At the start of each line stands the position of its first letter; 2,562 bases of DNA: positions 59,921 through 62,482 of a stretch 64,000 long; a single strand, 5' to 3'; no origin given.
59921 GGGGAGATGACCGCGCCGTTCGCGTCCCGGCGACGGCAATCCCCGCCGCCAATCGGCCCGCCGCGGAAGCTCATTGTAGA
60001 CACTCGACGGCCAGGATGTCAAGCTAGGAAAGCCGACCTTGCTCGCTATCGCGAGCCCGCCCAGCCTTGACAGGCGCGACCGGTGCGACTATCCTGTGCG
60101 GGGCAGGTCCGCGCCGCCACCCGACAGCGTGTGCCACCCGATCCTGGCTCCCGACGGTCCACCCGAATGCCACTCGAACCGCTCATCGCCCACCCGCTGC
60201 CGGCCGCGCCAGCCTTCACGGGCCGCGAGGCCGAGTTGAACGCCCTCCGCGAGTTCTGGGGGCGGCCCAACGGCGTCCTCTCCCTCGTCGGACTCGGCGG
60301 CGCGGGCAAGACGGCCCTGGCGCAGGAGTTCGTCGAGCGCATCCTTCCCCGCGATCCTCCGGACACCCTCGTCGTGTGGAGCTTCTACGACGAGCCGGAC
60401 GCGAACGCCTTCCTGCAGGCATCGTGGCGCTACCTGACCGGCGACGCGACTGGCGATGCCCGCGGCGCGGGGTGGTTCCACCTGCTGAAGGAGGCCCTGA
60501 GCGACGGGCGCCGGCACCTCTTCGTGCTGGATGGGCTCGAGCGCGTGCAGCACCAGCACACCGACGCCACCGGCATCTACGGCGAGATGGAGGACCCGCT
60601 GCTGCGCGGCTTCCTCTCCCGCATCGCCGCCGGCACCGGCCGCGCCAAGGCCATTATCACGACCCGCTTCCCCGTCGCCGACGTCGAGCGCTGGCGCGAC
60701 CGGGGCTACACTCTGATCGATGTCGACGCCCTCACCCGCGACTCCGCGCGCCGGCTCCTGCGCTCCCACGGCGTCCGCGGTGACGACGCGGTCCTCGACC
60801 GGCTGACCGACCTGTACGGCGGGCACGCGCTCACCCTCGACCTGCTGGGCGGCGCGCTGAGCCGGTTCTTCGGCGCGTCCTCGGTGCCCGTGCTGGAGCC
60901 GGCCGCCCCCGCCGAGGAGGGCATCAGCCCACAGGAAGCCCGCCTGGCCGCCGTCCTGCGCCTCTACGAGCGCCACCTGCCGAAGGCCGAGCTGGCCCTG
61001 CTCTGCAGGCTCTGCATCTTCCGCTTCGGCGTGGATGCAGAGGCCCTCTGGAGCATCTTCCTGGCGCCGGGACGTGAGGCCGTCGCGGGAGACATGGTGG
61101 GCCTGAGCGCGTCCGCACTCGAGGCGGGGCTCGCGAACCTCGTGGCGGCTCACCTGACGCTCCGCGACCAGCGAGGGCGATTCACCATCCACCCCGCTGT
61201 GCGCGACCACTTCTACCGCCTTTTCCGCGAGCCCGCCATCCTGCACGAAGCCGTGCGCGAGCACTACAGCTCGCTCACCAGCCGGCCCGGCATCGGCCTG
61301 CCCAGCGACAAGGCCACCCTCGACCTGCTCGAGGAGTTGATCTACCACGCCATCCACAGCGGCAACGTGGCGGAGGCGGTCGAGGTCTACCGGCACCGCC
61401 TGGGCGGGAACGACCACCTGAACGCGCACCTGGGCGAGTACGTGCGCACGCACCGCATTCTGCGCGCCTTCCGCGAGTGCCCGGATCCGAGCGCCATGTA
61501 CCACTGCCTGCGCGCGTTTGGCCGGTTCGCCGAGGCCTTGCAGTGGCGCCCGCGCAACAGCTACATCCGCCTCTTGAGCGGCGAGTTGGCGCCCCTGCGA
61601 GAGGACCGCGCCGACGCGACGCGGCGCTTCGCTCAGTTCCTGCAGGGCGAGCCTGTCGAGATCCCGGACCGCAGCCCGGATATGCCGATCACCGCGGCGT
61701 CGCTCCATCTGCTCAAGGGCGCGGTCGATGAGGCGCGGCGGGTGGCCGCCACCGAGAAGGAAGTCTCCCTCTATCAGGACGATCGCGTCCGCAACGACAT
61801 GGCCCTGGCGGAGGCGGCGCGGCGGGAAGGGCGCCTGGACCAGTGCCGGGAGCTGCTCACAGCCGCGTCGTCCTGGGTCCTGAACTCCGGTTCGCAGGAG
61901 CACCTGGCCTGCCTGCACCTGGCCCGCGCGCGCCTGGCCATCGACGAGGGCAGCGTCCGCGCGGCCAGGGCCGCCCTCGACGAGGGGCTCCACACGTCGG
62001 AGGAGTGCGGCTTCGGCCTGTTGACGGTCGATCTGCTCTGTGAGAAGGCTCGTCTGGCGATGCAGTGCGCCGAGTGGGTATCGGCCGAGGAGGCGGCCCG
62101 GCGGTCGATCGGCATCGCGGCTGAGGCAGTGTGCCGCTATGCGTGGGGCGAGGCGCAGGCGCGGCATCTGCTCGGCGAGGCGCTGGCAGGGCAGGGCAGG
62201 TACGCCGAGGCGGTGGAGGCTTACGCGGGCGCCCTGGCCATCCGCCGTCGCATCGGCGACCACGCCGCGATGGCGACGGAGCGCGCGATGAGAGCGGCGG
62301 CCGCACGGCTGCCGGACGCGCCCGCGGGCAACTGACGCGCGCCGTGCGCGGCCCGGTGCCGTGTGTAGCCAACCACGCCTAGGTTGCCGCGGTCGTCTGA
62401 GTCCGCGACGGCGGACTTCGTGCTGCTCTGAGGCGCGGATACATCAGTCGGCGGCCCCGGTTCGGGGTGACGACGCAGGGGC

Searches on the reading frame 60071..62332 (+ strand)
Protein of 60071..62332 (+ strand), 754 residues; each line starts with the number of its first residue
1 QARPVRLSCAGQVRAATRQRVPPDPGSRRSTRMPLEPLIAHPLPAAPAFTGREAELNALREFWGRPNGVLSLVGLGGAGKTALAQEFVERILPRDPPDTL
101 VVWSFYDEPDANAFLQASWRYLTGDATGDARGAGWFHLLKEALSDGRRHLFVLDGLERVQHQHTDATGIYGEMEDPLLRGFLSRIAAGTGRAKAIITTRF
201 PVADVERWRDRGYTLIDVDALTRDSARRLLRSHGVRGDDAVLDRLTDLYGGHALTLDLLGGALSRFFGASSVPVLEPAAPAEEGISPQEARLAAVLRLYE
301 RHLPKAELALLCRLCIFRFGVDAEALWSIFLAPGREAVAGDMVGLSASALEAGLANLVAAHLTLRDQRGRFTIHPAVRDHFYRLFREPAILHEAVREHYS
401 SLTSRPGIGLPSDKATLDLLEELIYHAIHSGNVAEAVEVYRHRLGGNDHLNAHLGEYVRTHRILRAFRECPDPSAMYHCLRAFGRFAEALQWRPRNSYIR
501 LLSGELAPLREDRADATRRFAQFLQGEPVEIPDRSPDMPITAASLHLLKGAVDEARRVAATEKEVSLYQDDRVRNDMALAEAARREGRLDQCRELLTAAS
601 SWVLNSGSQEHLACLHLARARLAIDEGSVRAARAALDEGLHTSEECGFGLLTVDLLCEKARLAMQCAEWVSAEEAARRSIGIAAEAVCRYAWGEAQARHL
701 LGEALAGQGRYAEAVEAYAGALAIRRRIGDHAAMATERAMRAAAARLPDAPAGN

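Call 47: search_protein_families(library=pfam, max_evalue=0.00001, proteins=[window:60071-62332:+])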
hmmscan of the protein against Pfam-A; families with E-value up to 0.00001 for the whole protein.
window:60071-62332:+ (754 aa): 1 family
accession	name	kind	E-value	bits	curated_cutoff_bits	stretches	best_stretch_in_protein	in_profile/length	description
PF13191.12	AAA_16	-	2.2e-06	28.7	32.6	1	49-144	2-103/167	AAA ATPase domain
